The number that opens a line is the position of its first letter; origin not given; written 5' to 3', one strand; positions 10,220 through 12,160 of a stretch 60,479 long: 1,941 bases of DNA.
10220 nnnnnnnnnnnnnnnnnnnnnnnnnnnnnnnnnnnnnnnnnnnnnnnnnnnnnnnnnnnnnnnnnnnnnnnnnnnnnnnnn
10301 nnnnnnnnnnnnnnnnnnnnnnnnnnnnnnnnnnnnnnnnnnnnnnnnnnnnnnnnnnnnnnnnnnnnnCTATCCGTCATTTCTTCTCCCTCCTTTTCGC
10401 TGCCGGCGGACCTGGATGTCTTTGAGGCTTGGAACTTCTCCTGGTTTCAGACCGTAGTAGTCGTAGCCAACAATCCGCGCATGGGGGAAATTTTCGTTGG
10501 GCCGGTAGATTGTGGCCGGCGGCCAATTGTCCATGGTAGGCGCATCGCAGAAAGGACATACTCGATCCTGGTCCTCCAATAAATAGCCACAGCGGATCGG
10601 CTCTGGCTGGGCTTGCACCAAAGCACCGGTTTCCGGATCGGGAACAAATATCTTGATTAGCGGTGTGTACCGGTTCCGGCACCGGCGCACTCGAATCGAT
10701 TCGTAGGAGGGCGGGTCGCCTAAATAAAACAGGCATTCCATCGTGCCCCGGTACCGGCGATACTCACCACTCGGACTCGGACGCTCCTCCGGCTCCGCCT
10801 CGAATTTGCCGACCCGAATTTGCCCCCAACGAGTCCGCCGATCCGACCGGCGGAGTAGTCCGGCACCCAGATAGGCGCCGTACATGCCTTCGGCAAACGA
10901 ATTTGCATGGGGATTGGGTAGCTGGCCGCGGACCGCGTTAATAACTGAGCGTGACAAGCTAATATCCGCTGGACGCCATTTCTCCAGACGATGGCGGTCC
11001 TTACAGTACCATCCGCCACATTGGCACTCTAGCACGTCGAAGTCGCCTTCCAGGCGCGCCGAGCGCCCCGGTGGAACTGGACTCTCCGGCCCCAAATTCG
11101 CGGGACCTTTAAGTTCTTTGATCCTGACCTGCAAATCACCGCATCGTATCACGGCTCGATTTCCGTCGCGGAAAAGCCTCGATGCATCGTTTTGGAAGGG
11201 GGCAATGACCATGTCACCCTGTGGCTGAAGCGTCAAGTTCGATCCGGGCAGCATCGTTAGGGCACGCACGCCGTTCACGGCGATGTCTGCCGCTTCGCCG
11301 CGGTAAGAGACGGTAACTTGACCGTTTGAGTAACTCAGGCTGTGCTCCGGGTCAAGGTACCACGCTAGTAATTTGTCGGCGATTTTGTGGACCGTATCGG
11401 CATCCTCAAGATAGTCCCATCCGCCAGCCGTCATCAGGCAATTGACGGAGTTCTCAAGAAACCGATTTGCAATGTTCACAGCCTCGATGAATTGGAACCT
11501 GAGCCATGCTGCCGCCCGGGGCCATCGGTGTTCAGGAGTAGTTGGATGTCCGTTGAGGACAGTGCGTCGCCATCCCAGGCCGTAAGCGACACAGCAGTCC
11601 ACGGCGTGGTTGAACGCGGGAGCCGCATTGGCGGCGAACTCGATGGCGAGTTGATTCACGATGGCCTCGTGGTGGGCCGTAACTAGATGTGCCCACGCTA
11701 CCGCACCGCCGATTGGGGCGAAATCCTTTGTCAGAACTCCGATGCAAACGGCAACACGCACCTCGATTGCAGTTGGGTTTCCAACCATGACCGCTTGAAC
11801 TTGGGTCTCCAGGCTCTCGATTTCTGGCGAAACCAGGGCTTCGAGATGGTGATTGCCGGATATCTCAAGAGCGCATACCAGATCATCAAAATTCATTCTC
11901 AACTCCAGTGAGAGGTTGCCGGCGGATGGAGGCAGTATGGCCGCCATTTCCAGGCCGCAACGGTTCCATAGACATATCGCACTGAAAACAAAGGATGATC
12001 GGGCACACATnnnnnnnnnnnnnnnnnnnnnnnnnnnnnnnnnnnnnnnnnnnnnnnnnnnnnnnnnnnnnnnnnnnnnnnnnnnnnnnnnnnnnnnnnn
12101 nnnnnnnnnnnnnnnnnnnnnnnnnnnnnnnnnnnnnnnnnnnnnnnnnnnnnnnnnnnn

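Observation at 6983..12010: Translationally coupled operon of unknown function with a Lon-like protease domain and a membrane protein, in a lower-GC patch next to a tRNA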

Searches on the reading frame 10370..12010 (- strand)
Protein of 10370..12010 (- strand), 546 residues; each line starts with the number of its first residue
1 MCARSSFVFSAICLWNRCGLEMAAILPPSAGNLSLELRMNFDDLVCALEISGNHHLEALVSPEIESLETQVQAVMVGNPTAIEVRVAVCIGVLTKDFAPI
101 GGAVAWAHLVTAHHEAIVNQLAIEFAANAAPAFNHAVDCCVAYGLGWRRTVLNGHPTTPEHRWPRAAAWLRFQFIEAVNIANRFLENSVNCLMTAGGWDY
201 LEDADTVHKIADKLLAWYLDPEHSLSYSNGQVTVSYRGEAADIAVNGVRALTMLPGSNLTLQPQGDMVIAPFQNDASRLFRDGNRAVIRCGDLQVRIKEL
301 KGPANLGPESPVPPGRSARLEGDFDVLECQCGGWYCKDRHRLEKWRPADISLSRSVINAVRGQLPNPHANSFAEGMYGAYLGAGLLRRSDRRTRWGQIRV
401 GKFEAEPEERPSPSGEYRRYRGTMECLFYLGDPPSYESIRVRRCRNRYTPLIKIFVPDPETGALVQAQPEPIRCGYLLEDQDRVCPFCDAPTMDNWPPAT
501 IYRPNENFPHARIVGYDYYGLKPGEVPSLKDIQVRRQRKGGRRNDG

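Call 4: search_protein_families(library=pfam, proteins=[window:10370-12010:-], max_evalue=1)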
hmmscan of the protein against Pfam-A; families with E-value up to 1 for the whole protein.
window:10370-12010:- (546 aa): 0 families

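Call 5: search_protein_families(library=padloc, proteins=[window:10370-12010:-], max_evalue=1)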
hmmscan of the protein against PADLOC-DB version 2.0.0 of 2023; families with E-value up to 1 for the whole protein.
window:10370-12010:- (546 aa): 0 families

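Call 6: search_protein_families(library=ncbifam, proteins=[window:10370-12010:-], max_evalue=1)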
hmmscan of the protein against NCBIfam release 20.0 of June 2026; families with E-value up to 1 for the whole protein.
window:10370-12010:- (546 aa): 0 families

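Call 14: find_homologous_proteins(query=window:10370-12010:-)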
Query window:10370-12010:- (546 aa): 1 proteins with E <= 0.001 among 8000 candidates.
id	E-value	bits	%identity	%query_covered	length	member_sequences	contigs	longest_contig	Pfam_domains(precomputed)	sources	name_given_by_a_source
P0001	0.0e+0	1206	100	93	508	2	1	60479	-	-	-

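Call 21: search_protein_families(library=phrogs, proteins=[P0001], max_evalue=1)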
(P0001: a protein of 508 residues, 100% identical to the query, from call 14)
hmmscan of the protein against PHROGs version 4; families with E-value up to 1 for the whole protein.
P0001 (508 aa): 0 families

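Call 23: search_solved_structures(query=P0001, max_evalue=10, show_alignments=2)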
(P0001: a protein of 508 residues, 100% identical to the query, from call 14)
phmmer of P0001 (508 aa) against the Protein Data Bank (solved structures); distinct sequences matched with E-value up to 10: 4.
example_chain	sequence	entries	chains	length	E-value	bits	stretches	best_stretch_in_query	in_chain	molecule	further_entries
3lpe_B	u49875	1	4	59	0.0027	19.5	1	434-482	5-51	DNA-directed RNA polymerase subunit E''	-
4zn1_B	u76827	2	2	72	0.0029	19.4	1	434-482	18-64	Transcription elongation factor Spt4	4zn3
5nc8_A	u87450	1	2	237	0.38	12.4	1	173-230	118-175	Potassium efflux system protein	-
4v19_5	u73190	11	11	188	0.61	11.7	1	381-441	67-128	MITORIBOSOMAL PROTEIN BL32M, MRPL32 | bL32m | Mitochondrial ribosomal protein L32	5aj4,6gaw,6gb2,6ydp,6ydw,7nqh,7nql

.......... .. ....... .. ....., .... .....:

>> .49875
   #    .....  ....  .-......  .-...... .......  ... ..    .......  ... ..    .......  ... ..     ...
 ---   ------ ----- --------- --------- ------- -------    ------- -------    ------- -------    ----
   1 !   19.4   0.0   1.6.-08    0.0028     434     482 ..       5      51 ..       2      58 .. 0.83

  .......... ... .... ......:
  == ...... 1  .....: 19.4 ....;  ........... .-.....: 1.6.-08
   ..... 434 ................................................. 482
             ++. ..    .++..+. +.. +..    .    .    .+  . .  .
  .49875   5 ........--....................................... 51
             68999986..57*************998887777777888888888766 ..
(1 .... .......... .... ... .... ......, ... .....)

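Call 27: search_protein_representatives(protein=P0001)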
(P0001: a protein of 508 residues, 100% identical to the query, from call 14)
Query: 508 residues. Proteins with E-value up to 0.001 (for the whole library): 66; up to 1e-10: 8; up to 1e-30: 2. The best 66 are listed.
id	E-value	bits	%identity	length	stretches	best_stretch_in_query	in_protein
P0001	0.0e+00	1206.3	100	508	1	1-508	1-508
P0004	2.7e-31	125.1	52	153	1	3-169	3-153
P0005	1.4e-26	109.6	34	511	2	72-183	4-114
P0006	5.1e-17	78.0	31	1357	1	31-343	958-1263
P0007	6.8e-13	64.4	36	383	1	97-344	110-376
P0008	1.1e-12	63.8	26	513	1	58-470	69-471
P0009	6.1e-12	61.2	32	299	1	102-354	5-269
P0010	9.2e-11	57.4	33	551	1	97-344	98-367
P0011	1.6e-10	56.6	29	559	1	96-343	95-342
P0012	4.6e-10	55.0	29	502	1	79-343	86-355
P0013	1.5e-09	53.4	35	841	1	143-344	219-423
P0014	5.5e-09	51.5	28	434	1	73-346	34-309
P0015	7.9e-09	51.0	29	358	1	97-343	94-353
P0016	1.1e-08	50.5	26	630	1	90-328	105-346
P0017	3.1e-08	49.0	30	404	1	97-344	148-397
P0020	6.6e-08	47.9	30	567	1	99-348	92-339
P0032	1.3e-06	43.6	26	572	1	91-347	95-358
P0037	3.7e-06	42.2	30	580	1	54-346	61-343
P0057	2.4e-04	36.2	25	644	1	99-347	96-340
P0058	2.5e-04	36.1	28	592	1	98-343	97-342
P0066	5.6e-04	35.0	31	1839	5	178-210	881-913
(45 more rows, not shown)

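Call 29: search_protein_families(library=pfam, alignment_id=A1, max_evalue=0.01)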
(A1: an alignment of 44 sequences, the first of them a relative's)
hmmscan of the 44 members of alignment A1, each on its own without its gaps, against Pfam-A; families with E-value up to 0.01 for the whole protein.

A. member 1, P0001 (508 aa): 0 families

B. families by the number of members that match (of 44 scanned): 8 families
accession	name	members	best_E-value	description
PF12770.12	CHAT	1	2.1e-27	CHAT domain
PF13676.11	TIR_2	1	6.9e-20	TIR domain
PF02559.22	CarD_TRCF_RID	1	1.7e-12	CarD-like/TRCF RID domain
PF13240.11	Zn_Ribbon_1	1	0.0016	zinc-ribbon domain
PF18421.7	Peptidase_M23_N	1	0.0023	Peptidase family M23 N-terminal domain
PF11331.13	Zn_ribbon_12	1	0.005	EDR4 zinc-ribbon domain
PF03392.18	OS-D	1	0.0055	Insect pheromone-binding family, A10/OS-D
PF25535.1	DUF7919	1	0.0084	Domain of unknown function (DUF7919)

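Call 30: search_protein_families(library=pfam, proteins=[P0006, P0013, P0066, P0016, P0057, P0058, P0037, P0032, P0020], max_evalue=0.01)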
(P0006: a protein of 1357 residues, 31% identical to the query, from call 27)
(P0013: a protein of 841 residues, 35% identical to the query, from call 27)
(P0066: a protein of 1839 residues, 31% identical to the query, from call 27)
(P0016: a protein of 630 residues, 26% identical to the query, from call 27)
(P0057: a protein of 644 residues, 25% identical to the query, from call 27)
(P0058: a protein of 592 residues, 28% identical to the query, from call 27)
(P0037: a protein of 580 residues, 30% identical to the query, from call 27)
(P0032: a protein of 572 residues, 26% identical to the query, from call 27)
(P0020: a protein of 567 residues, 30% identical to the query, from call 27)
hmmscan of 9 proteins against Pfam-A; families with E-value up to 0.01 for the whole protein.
P0006 (1357 aa): 2 families
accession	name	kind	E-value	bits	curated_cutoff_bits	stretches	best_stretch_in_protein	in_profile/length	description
PF12770.12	CHAT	-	2.1e-27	96.7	24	1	479-750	2-289/289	CHAT domain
PF13676.11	TIR_2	-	6.9e-20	72.2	28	1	778-900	1-122/122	TIR domain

P0013 (841 aa): 0 families

P0066 (1839 aa): 9 families
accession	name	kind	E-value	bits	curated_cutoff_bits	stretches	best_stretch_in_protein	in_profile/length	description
PF07523.18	Big_3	-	1.6e-53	179.3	21.2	10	848-912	2-68/68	Bacterial Ig-like domain (group 3)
PF00395.25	SLH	-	1.2e-20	73.6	20.8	2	1720-1761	2-44/44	S-layer homology domain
PF12985.13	DUF3869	-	3.7e-16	59.5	24.5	5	1571-1623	22-76/85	Domain of unknown function (DUF3869)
PF00149.33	Metallophos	-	2.4e-09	38.4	21.5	1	59-218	4-190/191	Calcineurin-like phosphoesterase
PF18764.7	nos_propeller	-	3.1e-08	33.9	30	0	867-899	2-34/71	Nitrous oxide reductase propeller repeat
PF12850.12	Metallophos_2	-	7.2e-06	26.5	27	1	58-227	3-127/154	Calcineurin-like phosphoesterase superfamily domain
PF24988.1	NEW1_HB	-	0.00051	20.6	27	0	933-952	33-52/87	NEW1 helical bundle domain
PF10916.13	DUF2712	-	0.00072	20.6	22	0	515-555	42-82/111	Protein of unknown function (DUF2712)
PF14586.11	MHC_I_2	-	0.0059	17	27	0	450-510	88-146/174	Class I Histocompatibility antigen, NKG2D ligand, domains 1 and 2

P0016 (630 aa): 0 families

P0057 (644 aa): 1 family
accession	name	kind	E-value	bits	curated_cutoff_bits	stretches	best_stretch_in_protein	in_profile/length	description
PF02559.22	CarD_TRCF_RID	-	1.7e-12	47.6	23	1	376-431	1-56/57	CarD-like/TRCF RID domain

P0058 (592 aa): 1 family
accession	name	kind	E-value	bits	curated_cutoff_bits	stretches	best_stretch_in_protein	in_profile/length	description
PF03392.18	OS-D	-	0.0055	17.2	25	0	514-546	37-69/93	Insect pheromone-binding family, A10/OS-D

P0037 (580 aa): 0 families

P0032 (572 aa): 0 families

P0020 (567 aa): 1 family
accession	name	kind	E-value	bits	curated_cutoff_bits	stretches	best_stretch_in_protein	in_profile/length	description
PF13240.11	Zn_Ribbon_1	-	0.0016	18.6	25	0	494-512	1-19/23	zinc-ribbon domain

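Call 33: search_protein_families(library=padloc, alignment_id=A1, max_evalue=0.01)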
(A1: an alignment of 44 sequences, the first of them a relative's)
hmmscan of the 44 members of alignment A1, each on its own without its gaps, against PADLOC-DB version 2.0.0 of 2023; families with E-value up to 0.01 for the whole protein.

A. member 1, P0001 (508 aa): 0 families

B. families by the number of members that match (of 44 scanned): 8 families
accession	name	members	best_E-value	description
PDLC02012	SAVED5--SAVED_TIR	1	1.4e-08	-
PDLC05062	PDC-S66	1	3.4e-08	-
PDLC00728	Effector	1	8.2e-06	TIR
PDLC00727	Effector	1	6e-05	TIR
PDLC00417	ThsB1|ThsB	1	0.0002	TIR-like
PDLC02013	SAVED5--SAVED_TIR_JAB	1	0.00075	-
PDLC02421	Aga_TIR-PNTD1-PNTD2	1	0.0013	Class I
PDLC04633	PDC-M40C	1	0.0078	-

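Call 34: find_homologous_proteins(query=A1, max_evalue=0.00001)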
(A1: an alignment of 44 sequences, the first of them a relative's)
Query A1 (44 sequences) (508 aa, profile of the alignment): 1 proteins with E <= 0.00001 among 8000 candidates.
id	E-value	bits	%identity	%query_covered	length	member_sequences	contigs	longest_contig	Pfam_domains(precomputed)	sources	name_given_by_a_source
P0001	3.2e-96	341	100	100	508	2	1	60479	-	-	-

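Call 37: find_related_loci(query=A2, collection=genome_contigs, flank=10000)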
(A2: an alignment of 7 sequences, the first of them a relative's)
Query A2 (508 aa) in genome_contigs; peptide patterns used: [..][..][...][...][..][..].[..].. (x = any residue, [..] = any of these).
22 stretches matched a pattern; 1 encode a relative of the query (tblastn E <= 1e-3); 1 distinct loci.
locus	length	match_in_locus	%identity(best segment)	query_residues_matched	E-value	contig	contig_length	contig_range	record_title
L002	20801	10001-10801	27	99-343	5e-13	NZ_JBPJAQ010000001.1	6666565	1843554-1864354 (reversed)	Paludibaculum fermentans strain T20B24 1, whole genome shotgun sequence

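Call 44: search_protein_families(library=pfam, proteins=[L002:12106-12789:+, L002:9701-11359:+, L002:11346-12110:+, L002:12789-13745:+, L002:13769-14779:+, L002:8686-9660:+, L002:14813-16192:+, L002:16138-18369:+, L002:6824-7699:+], max_evalue=5)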
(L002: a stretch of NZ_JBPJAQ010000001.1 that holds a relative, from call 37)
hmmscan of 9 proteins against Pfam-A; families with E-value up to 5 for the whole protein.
L002:12106-12789:+ (228 aa): 0 families

L002:9701-11359:+ (553 aa): 0 families

L002:11346-12110:+ (255 aa): 0 families

L002:12789-13745:+ (319 aa): 0 families

L002:13769-14779:+ (337 aa): 1 family
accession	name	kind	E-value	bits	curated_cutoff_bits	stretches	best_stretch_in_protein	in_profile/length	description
PF00629.30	MAM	-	0.27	11.5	26.4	1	281-333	110-158/158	MAM domain, meprin/A5/mu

L002:8686-9660:+ (325 aa): 0 families

L002:14813-16192:+ (460 aa): 1 family
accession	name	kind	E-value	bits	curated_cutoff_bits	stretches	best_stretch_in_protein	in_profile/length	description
PF09992.14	NAGPA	-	7.2e-05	23.5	25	1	370-446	93-168/169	Phosphodiester glycosidase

L002:16138-18369:+ (744 aa): 1 family
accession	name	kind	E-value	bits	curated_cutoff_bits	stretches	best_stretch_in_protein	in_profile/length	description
PF01408.29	GFO_IDH_MocA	-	8.7e-06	26.9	24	1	447-491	54-101/120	Oxidoreductase family, NAD-binding Rossmann fold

L002:6824-7699:+ (292 aa): 0 families

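Call 63: predict_structure(alignment_id=A1)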
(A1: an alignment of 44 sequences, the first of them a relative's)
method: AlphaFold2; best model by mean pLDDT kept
length: 508 residues; sequences in the alignment: 44
mean_pLDDT: 85.4   pTM: 0.84
mean pLDDT of the five models: 85.4, 84.1, 83.3, 82.6, 82.2
residues with pLDDT >= 90: 287; 70-90: 157; 50-70: 31; < 50: 33
segments of 3 or more residues with pLDDT < 50: 477-489, 493-508
pLDDT, mean of each block of 10 residues (from residue 1): 97 95 95 97 97 93 89 97 96 95 97 84 92 97 89 64 86 94 79 94 95 92 92 79 91 93 86 94 92 82 93 95 83 90 84 84 57 75 84 85 92 82 89 89 92 90 85 49 45 45 40
secondary structure, 60 per line:
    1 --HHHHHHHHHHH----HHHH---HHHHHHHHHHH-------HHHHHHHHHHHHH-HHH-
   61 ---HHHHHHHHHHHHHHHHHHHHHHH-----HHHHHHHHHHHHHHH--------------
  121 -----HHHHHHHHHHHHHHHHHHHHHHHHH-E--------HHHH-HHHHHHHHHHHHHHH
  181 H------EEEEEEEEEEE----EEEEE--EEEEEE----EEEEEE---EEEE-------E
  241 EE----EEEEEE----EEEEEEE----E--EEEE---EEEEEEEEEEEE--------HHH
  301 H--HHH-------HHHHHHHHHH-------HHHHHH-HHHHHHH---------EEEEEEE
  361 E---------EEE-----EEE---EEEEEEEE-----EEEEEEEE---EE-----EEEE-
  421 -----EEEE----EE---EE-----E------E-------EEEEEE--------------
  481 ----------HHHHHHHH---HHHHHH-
elements in order: H3-13 H18-21 H25-35 H43-55 H64-86 H92-106 H126-150 H161-164 H166-181 E188-198 E203-207 E210-215 E220-225 E229-232 E240-242 E247-252 E257-263 E271-274 E278-289 H298-301 H314-323 H331-336 H338-344 E354-361 E371-373 E379-381 E385-392 E398-405 E416-419 E426-429 E461-466 H491-498 H502-507

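Call 65: fold_search(model_id=the predicted structure, library=pdb)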
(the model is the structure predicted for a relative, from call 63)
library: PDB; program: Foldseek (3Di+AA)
matches with E <= 10: 808; with E <= 0.001: 0
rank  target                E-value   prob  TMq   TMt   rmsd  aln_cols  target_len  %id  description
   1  1s0f                  1.2e-03  0.28  0.14  0.07  25.3       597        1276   10  Crystal structure of botulinum neurotoxin type B at pH 7.0 (released 2004-03-16)
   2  1s0g                  1.1e-02  0.28  0.15  0.08  18.6       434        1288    8  Crystal structure of botulinum neurotoxin type B apo form (released 2004-03-16)
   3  5dg2_B                4.3e-02  0.33  0.10  0.26  11.7       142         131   11  Sugar binding protein - human galectin-2 (dimer) (released 2016-09-14)
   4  4gxl_A                4.5e-02  0.30  0.10  0.25  12.5       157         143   10  The crystal structure of Galectin-8 C-CRD in complex with NDP52 (released 2013-05-08)
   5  6gkt_A                5.3e-02  0.23  0.09  0.24  13.2       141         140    9  X-ray structure of a non-autocrystallizing galectin-10 variant, Gal10-Tyr69Glu (released 2019-06-05)
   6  3mep_A                5.3e-02  0.23  0.10  0.20  12.0       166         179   11  Crystal Structure of ECA2234 protein from Erwinia carotovora, Northeast Structural Genomics Consortium Target EwR44 (released 2010-04-14)
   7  1viw_B                6.5e-02  0.44  0.12  0.24  10.5       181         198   10  TENEBRIO MOLITOR ALPHA-AMYLASE-INHIBITOR COMPLEX (released 1999-07-22)
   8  6a1x                  6.5e-02  0.28  0.09  0.24  12.9       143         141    8  Charcot-Leyden crystal protein/Galectin-10 variant W127A (released 2018-12-26)
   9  1a78_A                6.9e-02  0.25  0.09  0.25  12.6       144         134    8  COMPLEX OF TOAD OVARY GALECTIN WITH THIO-DIGALACTOSE (released 1998-10-14)
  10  6gkt_F                6.9e-02  0.25  0.10  0.25  13.3       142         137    8  X-ray structure of a non-autocrystallizing galectin-10 variant, Gal10-Tyr69Glu (released 2019-06-05)
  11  6l6a                  6.9e-02  0.25  0.10  0.24  12.6       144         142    8  X-ray structure of human galectin-10 in complex with D-mannose (released 2020-03-04)
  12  2dur_A                7.2e-02  0.30  0.11  0.19  12.0       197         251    4  Crystal structure of VIP36 exoplasmic/lumenal domain, Ca2+/Man2-bound form (released 2007-07-24)
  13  6gkq                  7.2e-02  0.28  0.10  0.25  12.8       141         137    9  X-ray structure determined from ex vivo Charcot-Leyden crystal (released 2019-06-05)
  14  6a1u                  7.2e-02  0.28  0.09  0.24  12.9       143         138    8  Charcot-Leyden crystal protein/Galectin-10 variant E33D (released 2018-12-26)
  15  6wxe_2                7.2e-02  0.04  0.08  0.06  31.8       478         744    5  Cryo-EM reconstruction of VP5*/VP8* assembly from rhesus rotavirus particles - Upright conformation (released 2021-01-20)
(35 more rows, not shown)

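Call 70: fold_search(model_id=the predicted structure, library=viral)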
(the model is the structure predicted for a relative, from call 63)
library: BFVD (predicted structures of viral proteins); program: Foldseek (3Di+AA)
matches with E <= 10: 598; with E <= 0.001: 0
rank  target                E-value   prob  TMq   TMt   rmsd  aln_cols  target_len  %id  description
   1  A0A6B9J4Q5            4.5e-03  0.14  0.11  0.10  23.0       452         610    8  (no name in the UniProt tables at hand)
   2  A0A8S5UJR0            7.2e-03  0.13  0.10  0.12  22.9       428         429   10  Uncharacterized protein [Podoviridae sp. ct9A73]
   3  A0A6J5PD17            8.9e-03  0.12  0.09  0.11  22.7       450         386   10  Uncharacterized protein [uncultured Caudovirales phage]
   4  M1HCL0                2.2e-02  0.38  0.08  0.04  10.3       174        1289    8  (no name in the UniProt tables at hand)
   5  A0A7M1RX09            3.5e-02  0.15  0.12  0.15  17.7       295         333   10  DNA polymerase family B [uncultured phage cr11_1]
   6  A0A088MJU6            5.1e-02  0.30  0.09  0.17  15.6       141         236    8  Uncharacterized protein [Rose leaf rosette-associated virus]
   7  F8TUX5                5.1e-02  0.28  0.09  0.15  10.8       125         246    9  (no name in the UniProt tables at hand)
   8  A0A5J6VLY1            6.3e-02  0.20  0.12  0.15  11.9       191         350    7  LamG domain-containing protein [Megaviridae environmental sample]
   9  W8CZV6                6.3e-02  0.16  0.08  0.15  14.3       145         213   10  Uncharacterized protein [Erwinia phage PhiEaH1]
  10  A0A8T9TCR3            6.7e-02  0.33  0.12  0.16  12.6       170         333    9  (no name in the UniProt tables at hand)
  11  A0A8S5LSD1            7.1e-02  0.35  0.11  0.08   8.7       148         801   13  Uncharacterized protein [Siphoviridae sp. ctH8e11]
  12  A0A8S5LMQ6            8.7e-02  0.13  0.08  0.08  12.4       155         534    8  Uncharacterized protein [Siphoviridae sp. ctkyH28]
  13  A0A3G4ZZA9            8.7e-02  0.06  0.06  0.12  19.8       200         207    6  Uncharacterized protein [Faunusvirus sp.]
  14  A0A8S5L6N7            9.2e-02  0.35  0.12  0.06   8.8       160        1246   10  Uncharacterized protein [Myoviridae sp. ctA4D8]
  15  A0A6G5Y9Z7            9.2e-02  0.28  0.09  0.08  13.6       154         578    9  (no name in the UniProt tables at hand)
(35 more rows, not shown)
